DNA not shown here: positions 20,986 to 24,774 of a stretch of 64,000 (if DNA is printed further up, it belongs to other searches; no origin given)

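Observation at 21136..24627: Unusual multi-domain protein: thrombospondin type 1 repeat, Cys-rich CxxCGG modules, membrane helices, Glu/Arg charged coiled coil, and a C-terminal ARM-like domain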

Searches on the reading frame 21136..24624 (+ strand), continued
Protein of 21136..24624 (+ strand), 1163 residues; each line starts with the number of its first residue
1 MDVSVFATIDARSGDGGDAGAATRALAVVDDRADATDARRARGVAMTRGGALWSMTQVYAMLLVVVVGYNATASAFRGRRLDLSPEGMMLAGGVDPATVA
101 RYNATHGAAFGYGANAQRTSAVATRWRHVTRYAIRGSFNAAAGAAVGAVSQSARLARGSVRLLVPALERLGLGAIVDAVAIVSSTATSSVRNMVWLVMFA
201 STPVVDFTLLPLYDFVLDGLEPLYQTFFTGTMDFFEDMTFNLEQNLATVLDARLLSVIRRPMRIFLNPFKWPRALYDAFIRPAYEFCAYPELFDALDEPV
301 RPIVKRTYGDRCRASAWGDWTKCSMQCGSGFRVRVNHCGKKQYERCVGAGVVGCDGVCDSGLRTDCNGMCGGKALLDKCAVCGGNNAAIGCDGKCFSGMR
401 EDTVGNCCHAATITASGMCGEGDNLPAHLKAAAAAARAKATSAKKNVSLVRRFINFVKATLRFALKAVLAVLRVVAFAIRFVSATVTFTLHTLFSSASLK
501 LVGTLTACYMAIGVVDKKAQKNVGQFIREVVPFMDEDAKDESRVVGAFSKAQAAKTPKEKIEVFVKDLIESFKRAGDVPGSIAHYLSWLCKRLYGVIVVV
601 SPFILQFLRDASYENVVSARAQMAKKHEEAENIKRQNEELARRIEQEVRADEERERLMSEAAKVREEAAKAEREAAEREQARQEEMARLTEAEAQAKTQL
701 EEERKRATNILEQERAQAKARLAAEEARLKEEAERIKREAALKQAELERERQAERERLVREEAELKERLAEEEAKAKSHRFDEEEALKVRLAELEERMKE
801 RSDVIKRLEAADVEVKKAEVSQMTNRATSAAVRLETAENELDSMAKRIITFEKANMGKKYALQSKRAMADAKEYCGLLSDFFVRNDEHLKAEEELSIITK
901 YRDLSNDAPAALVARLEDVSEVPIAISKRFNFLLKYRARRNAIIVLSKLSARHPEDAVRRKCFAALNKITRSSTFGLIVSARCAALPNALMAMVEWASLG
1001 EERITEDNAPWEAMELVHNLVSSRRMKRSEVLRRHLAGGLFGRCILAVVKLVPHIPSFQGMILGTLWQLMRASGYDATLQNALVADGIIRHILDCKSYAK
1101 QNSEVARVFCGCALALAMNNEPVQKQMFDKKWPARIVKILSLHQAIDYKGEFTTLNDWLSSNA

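Call 24: search_protein_families(library=pfam, proteins=[P0003, P0004, P0045, P0062, P0064, P0065, P0069], max_evalue=0.1)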
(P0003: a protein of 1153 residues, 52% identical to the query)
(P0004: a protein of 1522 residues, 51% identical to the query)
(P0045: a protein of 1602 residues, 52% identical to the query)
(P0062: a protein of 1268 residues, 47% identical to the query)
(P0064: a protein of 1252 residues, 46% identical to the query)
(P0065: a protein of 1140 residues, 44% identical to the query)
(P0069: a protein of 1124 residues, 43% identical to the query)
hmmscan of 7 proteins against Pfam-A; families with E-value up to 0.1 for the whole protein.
P0003 (1153 aa): 3 families
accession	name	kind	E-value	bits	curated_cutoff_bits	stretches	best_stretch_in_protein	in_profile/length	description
PF00090.25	TSP_1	-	8.1e-06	26.4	21.6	1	305-338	2-37/49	Thrombospondin type 1 domain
PF19028.6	TSP1_spondin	-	0.0062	17.2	41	1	301-325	1-25/52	Spondin-like TSP1 domain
PF19035.6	TSP1_CCN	-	0.05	14.3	27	0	306-325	5-24/44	CCN3 Nov like TSP1 domain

P0004 (1522 aa): 3 families
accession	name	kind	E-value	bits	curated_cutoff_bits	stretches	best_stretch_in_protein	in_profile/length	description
PF00090.25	TSP_1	-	1e-05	26.1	21.6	1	322-355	2-37/49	Thrombospondin type 1 domain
PF19028.6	TSP1_spondin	-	0.0084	16.8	41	1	318-342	1-25/52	Spondin-like TSP1 domain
PF19035.6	TSP1_CCN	-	0.067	13.9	27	0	323-342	5-24/44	CCN3 Nov like TSP1 domain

P0045 (1602 aa): 3 families
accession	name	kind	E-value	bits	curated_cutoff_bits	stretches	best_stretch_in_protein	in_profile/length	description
PF00090.25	TSP_1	-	1.1e-05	26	21.6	1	322-355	2-37/49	Thrombospondin type 1 domain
PF19028.6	TSP1_spondin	-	0.002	18.8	41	1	318-342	1-25/52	Spondin-like TSP1 domain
PF19035.6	TSP1_CCN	-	0.071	13.8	27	0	323-342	5-24/44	CCN3 Nov like TSP1 domain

P0062 (1268 aa): 3 families
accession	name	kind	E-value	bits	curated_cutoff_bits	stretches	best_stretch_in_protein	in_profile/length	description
PF00090.25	TSP_1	-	3.4e-05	24.4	21.6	1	269-301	2-36/49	Thrombospondin type 1 domain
PF19028.6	TSP1_spondin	-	0.0069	17.1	41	1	265-289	1-25/52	Spondin-like TSP1 domain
PF19035.6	TSP1_CCN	-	0.055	14.2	27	0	270-289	5-24/44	CCN3 Nov like TSP1 domain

P0064 (1252 aa): 4 families
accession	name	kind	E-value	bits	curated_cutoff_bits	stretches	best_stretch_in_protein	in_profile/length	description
PF19028.6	TSP1_spondin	-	0.0037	18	41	1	342-365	1-24/52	Spondin-like TSP1 domain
PF19035.6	TSP1_CCN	-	0.0044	17.7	27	1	348-375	6-37/44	CCN3 Nov like TSP1 domain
PF00090.25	TSP_1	-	0.0061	17.2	21.6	1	345-378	1-36/49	Thrombospondin type 1 domain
PF19030.6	TSP1_ADAMTS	-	0.036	14.8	23.8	0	348-377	4-33/55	Thrombospondin type 1 domain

P0065 (1140 aa): 6 families
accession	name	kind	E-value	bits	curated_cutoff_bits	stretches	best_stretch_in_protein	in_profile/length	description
PF00090.25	TSP_1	-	0.00039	21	21.6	1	324-350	1-27/49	Thrombospondin type 1 domain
PF19028.6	TSP1_spondin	-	0.00076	20.1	41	1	321-344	1-24/52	Spondin-like TSP1 domain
PF04791.21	LMBR1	-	0.003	16.9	31.9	1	466-704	128-330/510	LMBR1-like membrane protein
PF02291.21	TFIID-31kDa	-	0.0038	17.8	29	1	835-911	11-89/122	Transcription initiation factor IID, 31kD subunit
PF10193.14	Telomere_reg-2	-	0.022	15.6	23.6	0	823-864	16-57/112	Telomere length regulation protein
PF19030.6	TSP1_ADAMTS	-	0.027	15.2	23.8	1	327-354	4-31/55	Thrombospondin type 1 domain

P0069 (1124 aa): 2 families
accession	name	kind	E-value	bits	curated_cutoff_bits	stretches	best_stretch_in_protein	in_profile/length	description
PF00090.25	TSP_1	-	0.00029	21.4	21.6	1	314-348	2-38/49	Thrombospondin type 1 domain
PF19030.6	TSP1_ADAMTS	-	0.025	15.3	23.8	1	316-343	4-31/55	Thrombospondin type 1 domain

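Call 50: find_encoding_contigs(protein=P0003, flank=6000, max_places=2)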
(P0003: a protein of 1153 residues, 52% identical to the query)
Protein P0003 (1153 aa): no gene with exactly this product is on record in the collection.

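Call 51: find_encoding_contigs(protein=P0069, flank=6000, max_places=2)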
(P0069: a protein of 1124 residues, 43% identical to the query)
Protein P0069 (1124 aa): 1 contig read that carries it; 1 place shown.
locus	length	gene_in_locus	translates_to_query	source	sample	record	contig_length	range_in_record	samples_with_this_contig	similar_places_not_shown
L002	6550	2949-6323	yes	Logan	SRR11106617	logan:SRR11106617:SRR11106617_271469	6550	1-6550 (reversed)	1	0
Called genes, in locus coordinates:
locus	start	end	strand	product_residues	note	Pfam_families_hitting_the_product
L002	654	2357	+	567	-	PF00069:Pkinase, PF03109:ABC1 (faint), PF07714:PK_Tyr_Ser-Thr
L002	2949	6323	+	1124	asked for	-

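Call 54: list_cluster_members(proteins=[P0063, P0067, P0068, P0069, P0070, P0055, P0004, L003:2811-5339:-, L003:916-2631:-, L003:11280-12986:-])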
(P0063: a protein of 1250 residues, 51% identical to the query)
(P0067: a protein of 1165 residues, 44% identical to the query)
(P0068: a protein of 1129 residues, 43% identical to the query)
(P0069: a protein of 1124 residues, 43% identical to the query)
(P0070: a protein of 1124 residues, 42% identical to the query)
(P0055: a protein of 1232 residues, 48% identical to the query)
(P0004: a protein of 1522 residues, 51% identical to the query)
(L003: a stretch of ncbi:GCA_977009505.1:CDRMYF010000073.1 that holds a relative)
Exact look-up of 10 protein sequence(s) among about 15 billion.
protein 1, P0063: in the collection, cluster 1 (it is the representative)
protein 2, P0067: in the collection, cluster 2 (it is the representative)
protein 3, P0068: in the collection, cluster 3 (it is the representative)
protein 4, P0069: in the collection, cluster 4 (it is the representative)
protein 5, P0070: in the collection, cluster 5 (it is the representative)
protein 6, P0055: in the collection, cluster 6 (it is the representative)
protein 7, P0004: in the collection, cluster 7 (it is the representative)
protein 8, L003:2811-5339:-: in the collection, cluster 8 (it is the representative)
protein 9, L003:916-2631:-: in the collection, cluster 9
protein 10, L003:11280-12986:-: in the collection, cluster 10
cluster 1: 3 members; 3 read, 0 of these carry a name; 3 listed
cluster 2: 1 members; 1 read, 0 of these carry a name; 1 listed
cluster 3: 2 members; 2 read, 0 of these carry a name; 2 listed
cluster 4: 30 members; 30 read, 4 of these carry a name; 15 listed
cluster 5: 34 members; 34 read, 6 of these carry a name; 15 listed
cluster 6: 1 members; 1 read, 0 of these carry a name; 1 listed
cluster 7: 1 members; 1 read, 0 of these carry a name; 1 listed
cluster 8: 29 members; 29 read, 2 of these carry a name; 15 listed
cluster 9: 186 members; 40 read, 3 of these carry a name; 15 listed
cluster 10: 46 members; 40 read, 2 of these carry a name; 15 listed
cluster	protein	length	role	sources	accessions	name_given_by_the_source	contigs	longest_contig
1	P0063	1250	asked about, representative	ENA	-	-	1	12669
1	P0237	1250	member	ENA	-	-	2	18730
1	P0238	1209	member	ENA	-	-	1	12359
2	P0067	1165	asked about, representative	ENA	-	-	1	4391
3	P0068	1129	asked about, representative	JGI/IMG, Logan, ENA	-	-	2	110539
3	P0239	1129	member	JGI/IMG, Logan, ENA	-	-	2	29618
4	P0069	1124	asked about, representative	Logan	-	-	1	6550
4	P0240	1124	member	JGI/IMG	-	hypothetical protein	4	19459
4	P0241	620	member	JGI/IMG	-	chemotaxis protein histidine kinase CheA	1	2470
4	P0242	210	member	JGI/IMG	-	hypothetical protein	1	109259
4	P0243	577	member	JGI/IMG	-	chemotaxis protein histidine kinase CheA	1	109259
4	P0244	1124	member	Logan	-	-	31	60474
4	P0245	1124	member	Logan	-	-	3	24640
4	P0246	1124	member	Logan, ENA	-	-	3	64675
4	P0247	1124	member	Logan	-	-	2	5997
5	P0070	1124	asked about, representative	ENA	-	-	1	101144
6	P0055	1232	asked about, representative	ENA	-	-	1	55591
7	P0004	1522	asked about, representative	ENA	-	-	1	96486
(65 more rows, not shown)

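Call 56: search_protein_families(library=ncbifam, proteins=[window:21136-24624:+], max_evalue=1)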
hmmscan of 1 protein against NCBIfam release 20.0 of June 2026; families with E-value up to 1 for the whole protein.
window:21136-24624:+ (1163 aa): 1 family
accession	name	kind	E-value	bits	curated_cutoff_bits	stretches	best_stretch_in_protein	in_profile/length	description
NF047351.1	lipase_YSIRK_Sa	exception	0.15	10.3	650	1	622-838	44-256/704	YSIRK-targeted triacylglycerol lipase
